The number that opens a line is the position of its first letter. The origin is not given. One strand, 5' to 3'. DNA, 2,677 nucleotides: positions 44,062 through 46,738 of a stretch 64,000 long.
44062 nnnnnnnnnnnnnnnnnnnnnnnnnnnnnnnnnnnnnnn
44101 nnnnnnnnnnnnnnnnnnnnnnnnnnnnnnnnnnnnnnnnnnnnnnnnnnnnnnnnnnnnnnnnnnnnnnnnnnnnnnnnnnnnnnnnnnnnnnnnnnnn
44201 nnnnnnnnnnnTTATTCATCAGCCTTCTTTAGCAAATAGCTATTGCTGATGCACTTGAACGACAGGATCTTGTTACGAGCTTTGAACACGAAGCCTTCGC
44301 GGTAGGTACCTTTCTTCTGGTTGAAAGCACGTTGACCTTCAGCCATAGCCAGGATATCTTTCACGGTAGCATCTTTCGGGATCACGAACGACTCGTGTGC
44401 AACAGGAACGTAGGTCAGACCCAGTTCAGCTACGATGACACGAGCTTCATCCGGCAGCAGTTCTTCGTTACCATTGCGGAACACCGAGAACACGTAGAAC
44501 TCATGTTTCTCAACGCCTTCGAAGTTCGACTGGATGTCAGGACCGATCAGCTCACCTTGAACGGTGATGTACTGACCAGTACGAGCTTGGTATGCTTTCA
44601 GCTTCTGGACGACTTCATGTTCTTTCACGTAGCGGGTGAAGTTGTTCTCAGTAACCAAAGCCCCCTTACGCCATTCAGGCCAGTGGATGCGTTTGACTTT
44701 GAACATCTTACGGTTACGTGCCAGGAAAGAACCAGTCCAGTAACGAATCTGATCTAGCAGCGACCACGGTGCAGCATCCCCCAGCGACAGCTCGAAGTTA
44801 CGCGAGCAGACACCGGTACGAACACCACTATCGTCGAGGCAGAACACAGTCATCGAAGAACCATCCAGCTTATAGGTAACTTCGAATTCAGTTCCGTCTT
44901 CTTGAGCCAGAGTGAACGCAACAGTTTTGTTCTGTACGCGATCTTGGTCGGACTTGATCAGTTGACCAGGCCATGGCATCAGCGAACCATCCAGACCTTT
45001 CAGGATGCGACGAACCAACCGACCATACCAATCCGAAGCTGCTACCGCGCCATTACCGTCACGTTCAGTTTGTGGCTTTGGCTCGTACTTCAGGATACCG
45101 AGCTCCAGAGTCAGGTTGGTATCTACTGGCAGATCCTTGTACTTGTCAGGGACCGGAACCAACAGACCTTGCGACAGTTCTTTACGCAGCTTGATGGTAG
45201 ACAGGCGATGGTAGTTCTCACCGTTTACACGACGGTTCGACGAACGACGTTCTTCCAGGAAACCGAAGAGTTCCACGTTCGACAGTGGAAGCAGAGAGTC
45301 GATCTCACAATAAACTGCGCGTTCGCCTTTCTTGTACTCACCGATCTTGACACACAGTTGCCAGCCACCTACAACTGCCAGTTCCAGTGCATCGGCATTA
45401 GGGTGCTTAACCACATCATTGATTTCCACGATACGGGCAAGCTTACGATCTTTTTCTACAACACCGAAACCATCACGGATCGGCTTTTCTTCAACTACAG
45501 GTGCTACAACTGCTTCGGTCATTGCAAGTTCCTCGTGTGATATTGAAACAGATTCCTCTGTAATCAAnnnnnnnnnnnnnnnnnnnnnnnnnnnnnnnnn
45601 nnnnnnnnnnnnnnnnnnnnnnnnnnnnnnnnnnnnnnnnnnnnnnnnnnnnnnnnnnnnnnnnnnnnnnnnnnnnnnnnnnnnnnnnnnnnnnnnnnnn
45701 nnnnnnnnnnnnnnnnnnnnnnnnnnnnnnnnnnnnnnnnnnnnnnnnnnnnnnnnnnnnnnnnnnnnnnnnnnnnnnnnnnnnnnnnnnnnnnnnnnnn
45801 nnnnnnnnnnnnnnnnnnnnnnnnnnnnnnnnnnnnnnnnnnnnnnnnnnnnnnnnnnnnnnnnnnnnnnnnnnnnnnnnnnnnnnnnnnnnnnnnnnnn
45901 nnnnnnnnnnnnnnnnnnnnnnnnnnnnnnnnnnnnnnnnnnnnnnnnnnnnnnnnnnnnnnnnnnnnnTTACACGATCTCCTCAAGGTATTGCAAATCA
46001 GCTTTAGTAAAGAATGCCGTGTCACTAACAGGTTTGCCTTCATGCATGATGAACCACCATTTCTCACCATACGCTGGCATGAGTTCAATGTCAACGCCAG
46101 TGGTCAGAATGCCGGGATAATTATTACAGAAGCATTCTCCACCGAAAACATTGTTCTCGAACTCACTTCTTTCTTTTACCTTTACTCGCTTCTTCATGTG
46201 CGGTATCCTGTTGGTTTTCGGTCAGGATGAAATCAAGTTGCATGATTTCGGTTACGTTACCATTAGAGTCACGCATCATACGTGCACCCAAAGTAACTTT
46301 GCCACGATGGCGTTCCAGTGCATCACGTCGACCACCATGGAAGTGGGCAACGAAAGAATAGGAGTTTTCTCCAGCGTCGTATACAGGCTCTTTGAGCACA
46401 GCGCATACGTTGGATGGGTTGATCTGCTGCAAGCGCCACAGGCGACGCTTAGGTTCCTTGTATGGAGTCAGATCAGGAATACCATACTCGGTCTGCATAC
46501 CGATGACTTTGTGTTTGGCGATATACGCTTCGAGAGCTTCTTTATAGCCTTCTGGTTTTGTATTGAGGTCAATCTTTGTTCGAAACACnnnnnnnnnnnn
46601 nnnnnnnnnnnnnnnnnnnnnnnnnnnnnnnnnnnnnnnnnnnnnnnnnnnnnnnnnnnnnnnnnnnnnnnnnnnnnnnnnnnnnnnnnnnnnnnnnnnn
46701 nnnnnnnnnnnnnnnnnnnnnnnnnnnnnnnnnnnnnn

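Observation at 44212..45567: Unusual domain fusion: EMAP/Myf-like tRNA-binding OB fold at the N-terminus of a KxDG RNA ligase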

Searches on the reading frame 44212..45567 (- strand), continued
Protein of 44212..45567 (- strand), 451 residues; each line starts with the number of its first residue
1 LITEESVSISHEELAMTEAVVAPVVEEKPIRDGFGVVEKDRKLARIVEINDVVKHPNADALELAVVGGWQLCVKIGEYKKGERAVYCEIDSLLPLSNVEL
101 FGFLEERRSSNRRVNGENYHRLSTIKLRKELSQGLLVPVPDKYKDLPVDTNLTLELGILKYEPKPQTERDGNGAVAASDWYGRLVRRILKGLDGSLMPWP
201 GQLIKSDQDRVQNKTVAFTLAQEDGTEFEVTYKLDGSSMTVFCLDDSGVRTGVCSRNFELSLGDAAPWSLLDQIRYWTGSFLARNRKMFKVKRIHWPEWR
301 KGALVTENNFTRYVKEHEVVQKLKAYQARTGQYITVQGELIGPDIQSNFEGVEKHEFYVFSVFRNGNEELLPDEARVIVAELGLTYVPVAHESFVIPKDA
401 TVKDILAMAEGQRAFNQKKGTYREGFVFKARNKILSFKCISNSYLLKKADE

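Call 58: get_annotated_region(hit=H33, flank=5000)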
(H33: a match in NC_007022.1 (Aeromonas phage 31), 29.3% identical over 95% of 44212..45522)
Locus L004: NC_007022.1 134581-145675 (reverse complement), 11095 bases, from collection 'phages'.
description: Aeromonas phage 31, complete genome.
organism: Aeromonas phage 31 (NCBI taxid 321023)
taxonomy: Viruses; Duplodnaviria; Heunggongvirae; Uroviricota; Caudoviricetes; Straboviridae; Biquartavirus; Biquartavirus 44RR2
host: Aeromonas salmonicida; source: -; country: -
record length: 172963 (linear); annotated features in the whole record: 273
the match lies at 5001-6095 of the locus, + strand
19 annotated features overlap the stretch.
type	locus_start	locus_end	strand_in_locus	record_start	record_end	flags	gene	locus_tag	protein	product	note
CDS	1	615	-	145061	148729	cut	34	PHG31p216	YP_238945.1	tail fiber protein proximal subunit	gp34; structural virion protein; in bacteriophage T4 and related viruses, the virion is composed of head and tail ...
CDS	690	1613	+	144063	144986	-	rnh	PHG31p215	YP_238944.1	RnaseH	das; protein 33.2; 5' to 3' exonuclease; degrades DNA/DNA and RNA/DNA; removes RNA primers and some adjacent DNA from ...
CDS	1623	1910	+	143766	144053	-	dsbA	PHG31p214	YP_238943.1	transcriptional regulator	DsbA; binds to dsDNA; DsbA is thought to enhance bacteriophage T4 transcription from some late promoters, although it ...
CDS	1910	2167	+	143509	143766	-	33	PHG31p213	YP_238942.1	late promoter transcriptional regulator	similar to NP_932571.1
CDS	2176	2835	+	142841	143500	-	59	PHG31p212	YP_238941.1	DNA helicase loader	gp59; 41 helicase loading protein; DNA binding protein with affinity for forked DNA and single-stranded DNA; contains ...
CDS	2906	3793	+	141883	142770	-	32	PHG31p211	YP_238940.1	single strand DNA binding protein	gp32; binds single-stranded DNA and destabilizes double-stranded DNA; involved in DNA replication, repair, and ...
CDS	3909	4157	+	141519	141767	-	PHG31ORF213c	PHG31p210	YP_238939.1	hypothetical protein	similar to NP_932568.1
CDS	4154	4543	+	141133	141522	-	PHG31ORF212c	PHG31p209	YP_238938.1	membrane protein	similar to NP_932567.1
CDS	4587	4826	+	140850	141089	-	PHG31ORF211c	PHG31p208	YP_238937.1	hypothetical protein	similar to NP_932566.1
CDS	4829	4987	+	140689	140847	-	PHG31ORF210c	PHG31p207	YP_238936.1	hypothetical protein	similar to NP_932565.1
CDS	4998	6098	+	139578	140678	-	PHG31ORF209c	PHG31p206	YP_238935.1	RNA ligase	similar to NP_932564.1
CDS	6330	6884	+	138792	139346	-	frd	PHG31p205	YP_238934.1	dihydrofolate reductase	similar to NP_932562.1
CDS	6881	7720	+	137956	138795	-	td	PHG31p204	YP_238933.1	thymidylate synthase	similar to NP_932561.1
CDS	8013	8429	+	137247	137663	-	denA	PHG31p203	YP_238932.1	endonuclease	EndoII; DenA; nuclease that degrades host DNA; recognition sequence is 5'-CCGC-3'; EndoII nicks the complementary ...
CDS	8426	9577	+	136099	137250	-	rnlA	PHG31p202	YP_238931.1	RNA ligase and tail fiber protein attachment catalyst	RNA ligase 1; gp63; catalyzes the ATP-dependent covalent joining of single-stranded 5'-phosphoryl termini of DNA or RNA ...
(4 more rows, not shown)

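Call 59: find_related_loci(query=A1, collection=viral_contigs, flank=10000)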
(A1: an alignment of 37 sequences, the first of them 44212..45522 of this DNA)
Query A1 (436 aa) in viral_contigs; peptide patterns used: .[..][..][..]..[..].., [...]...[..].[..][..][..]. (x = any residue, [..] = any of these).
600 stretches matched a pattern (row limit reached: there are more); 570 encode a relative of the query (tblastn E <= 1e-3); the best 80 are kept; 80 distinct loci.
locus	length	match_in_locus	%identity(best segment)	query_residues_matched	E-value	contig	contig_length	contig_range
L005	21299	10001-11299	86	4-436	0e+0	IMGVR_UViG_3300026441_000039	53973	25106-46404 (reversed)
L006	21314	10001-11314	71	13-436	0e+0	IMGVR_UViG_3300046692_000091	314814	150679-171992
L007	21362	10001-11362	68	1-436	0e+0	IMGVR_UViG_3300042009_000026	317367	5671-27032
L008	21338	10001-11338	62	11-436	0e+0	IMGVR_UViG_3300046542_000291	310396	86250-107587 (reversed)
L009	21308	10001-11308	61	9-429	1e-170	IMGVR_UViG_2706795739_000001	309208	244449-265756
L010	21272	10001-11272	52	1-432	2e-132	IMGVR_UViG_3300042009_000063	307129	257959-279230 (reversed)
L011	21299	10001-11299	86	4-436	0e+0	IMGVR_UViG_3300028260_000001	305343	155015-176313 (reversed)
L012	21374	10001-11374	39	20-436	6e-85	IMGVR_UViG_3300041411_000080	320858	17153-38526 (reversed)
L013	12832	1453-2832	36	20-436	5e-69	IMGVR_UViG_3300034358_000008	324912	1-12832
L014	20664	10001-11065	36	25-435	1e-64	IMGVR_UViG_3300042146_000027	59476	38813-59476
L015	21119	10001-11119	39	24-433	3e-71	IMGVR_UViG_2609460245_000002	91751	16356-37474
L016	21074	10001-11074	35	23-433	1e-62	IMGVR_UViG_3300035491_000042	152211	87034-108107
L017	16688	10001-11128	35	25-433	9e-62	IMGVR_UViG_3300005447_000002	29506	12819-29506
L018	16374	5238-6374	36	25-433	1e-61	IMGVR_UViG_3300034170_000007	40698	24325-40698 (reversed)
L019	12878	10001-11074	35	25-435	2e-60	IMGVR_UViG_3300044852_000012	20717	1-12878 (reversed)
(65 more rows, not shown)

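Call 66: search_protein_families(library=ncbifam, proteins=[P0116, P0023, P0108], max_evalue=0.001)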
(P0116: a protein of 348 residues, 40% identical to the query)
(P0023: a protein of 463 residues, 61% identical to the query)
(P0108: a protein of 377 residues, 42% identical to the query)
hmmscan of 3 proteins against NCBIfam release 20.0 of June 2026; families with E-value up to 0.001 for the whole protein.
P0116 (348 aa): 2 families
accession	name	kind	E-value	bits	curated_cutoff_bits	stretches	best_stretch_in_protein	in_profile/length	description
TIGR02306.1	RNA_lig_DRB0094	equivalog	5.3e-62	209.7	151.15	1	9-345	5-341/341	RNA ligase (ATP)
TIGR01209.1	TIGR01209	hypoth_equivalog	0.00053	18.9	136.9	1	238-328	134-225/375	RNA ligase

P0023 (463 aa): 1 family
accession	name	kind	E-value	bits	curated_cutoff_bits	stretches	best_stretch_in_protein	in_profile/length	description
TIGR02306.1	RNA_lig_DRB0094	equivalog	3.1e-38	131.5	151.15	2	24-147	2-125/341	RNA ligase (ATP)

P0108 (377 aa): 1 family
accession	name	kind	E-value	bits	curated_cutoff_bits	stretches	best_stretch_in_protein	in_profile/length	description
TIGR02306.1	RNA_lig_DRB0094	equivalog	4.3e-52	177.1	151.15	1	13-375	9-341/341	RNA ligase (ATP)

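Call 71: fold_search(model_id=the predicted structure, library=viral)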
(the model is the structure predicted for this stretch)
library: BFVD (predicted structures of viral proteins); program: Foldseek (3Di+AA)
matches with E <= 10: 622; with E <= 0.001: 61
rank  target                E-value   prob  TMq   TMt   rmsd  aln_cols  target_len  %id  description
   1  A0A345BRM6            5.4e-37  1.00  0.69  0.77   5.6       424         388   35  (no name in the UniProt tables at hand)
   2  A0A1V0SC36            1.4e-14  1.00  0.41  0.75   8.1       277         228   22  RNA ligase [Catovirus CTV1]
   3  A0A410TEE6            9.7e-14  1.00  0.55  0.56  10.7       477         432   16  (no name in the UniProt tables at hand)
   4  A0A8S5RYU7            1.6e-12  1.00  0.51  0.44  13.4       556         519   14  Naegleria gruberi RNA ligase repair, adenylyltransferase, LIGASE [Myoviridae sp. ctNQV2]
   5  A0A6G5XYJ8            2.3e-12  1.00  0.38  0.45  14.8       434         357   10  (no name in the UniProt tables at hand)
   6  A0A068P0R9            4.7e-10  1.00  0.24  0.37  13.6       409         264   12  (no name in the UniProt tables at hand)
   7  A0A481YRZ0            3.8e-09  1.00  0.34  0.41   7.6       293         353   16  RNA ligase 2 [Marseillevirus LCMAC101]
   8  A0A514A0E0            1.6e-08  1.00  0.36  0.49   9.6       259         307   17  Putative RNA ligase 2 [Aeromonas phage LAh_8]
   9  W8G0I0                1.6e-08  1.00  0.31  0.35  12.9       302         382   15  (no name in the UniProt tables at hand)
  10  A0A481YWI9            3.3e-08  1.00  0.34  0.41   8.1       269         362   17  RNA ligase 2 [Marseillevirus LCMAC103]
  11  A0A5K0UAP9            3.3e-08  1.00  0.34  0.40  11.3       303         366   14  RNA ligase 2 [Yasminevirus sp. GU-2018]
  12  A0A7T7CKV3            1.4e-07  1.00  0.34  0.44   9.1       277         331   12  (no name in the UniProt tables at hand)
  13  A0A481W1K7            6.2e-07  1.00  0.52  0.30  18.7       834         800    9  (no name in the UniProt tables at hand)
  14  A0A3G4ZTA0            9.3e-07  1.00  0.32  0.48   4.7       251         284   13  Ligase 2 [Edafosvirus sp.]
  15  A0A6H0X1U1            2.3e-06  1.00  0.27  0.63   9.6       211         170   15  RNA ligase 2 [Klebsiella phage P-KP2]
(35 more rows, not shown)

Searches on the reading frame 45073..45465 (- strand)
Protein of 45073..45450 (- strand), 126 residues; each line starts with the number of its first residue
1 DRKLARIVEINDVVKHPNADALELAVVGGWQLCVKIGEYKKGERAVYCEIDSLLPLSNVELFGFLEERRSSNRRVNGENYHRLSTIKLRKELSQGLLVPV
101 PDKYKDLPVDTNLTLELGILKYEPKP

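Call 31: search_protein_families(library=pfam, proteins=[window:45073-45450:-], max_evalue=10)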
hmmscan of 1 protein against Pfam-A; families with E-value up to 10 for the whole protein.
seq(126 aa): 1 family
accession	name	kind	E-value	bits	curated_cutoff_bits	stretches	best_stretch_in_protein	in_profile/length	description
PF21189.3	PHA02142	-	2e-24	86.3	27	1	4-100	1-92/92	PHA02142 OB-fold domain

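Call 45: predict_structure(alignment_id=A2)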
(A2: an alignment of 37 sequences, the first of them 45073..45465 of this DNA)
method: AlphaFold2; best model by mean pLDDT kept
length: 131 residues; sequences in the alignment: 37
mean_pLDDT: 93.3   pTM: 0.86
mean pLDDT of the five models: 93.3, 92.1, 92.0, 91.9, 91.8
residues with pLDDT >= 90: 110; 70-90: 20; 50-70: 1; < 50: 0
segments of 3 or more residues with pLDDT < 50: none
pLDDT, mean of each block of 10 residues (from residue 1): 85 97 95 94 97 96 93 87 93 94 96 97 91 57
secondary structure, 60 per line:
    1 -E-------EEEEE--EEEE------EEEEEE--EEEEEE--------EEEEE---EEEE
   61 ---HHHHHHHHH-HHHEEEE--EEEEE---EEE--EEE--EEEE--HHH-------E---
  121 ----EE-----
elements in order: E10-14 E17-20 E27-32 E35-40 E49-53 E57-60 H64-72 E77-80 E83-87 E91-93 E96-98 E101-104

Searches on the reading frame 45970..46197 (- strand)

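Call 56: search_protein_families(library=phrogs, proteins=[window:45970-46197:-], max_evalue=0.001)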
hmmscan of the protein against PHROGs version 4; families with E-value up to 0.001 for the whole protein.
window:45970-46197:- (75 aa): 1 family
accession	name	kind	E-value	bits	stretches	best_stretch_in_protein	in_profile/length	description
phrog_25670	-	unknown function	2e-12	48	1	4-71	2-66/71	-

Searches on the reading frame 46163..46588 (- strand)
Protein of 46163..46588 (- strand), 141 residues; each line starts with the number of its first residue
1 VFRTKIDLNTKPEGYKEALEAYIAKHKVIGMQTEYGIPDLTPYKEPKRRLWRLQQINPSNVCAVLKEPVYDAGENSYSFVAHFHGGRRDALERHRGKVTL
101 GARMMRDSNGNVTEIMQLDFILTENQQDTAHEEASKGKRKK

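Call 56: search_protein_families(library=phrogs, proteins=[window:46163-46588:-], max_evalue=0.001)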
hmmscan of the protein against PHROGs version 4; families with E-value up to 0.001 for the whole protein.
window:46163-46588:- (141 aa): 2 families
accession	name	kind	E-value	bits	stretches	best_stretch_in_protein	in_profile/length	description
phrog_7478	-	head and packaging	9.5e-12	45.6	1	2-122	17-145/147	head maturation protease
phrog_24315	-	unknown function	0.00029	21.1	1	41-133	83-179/256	-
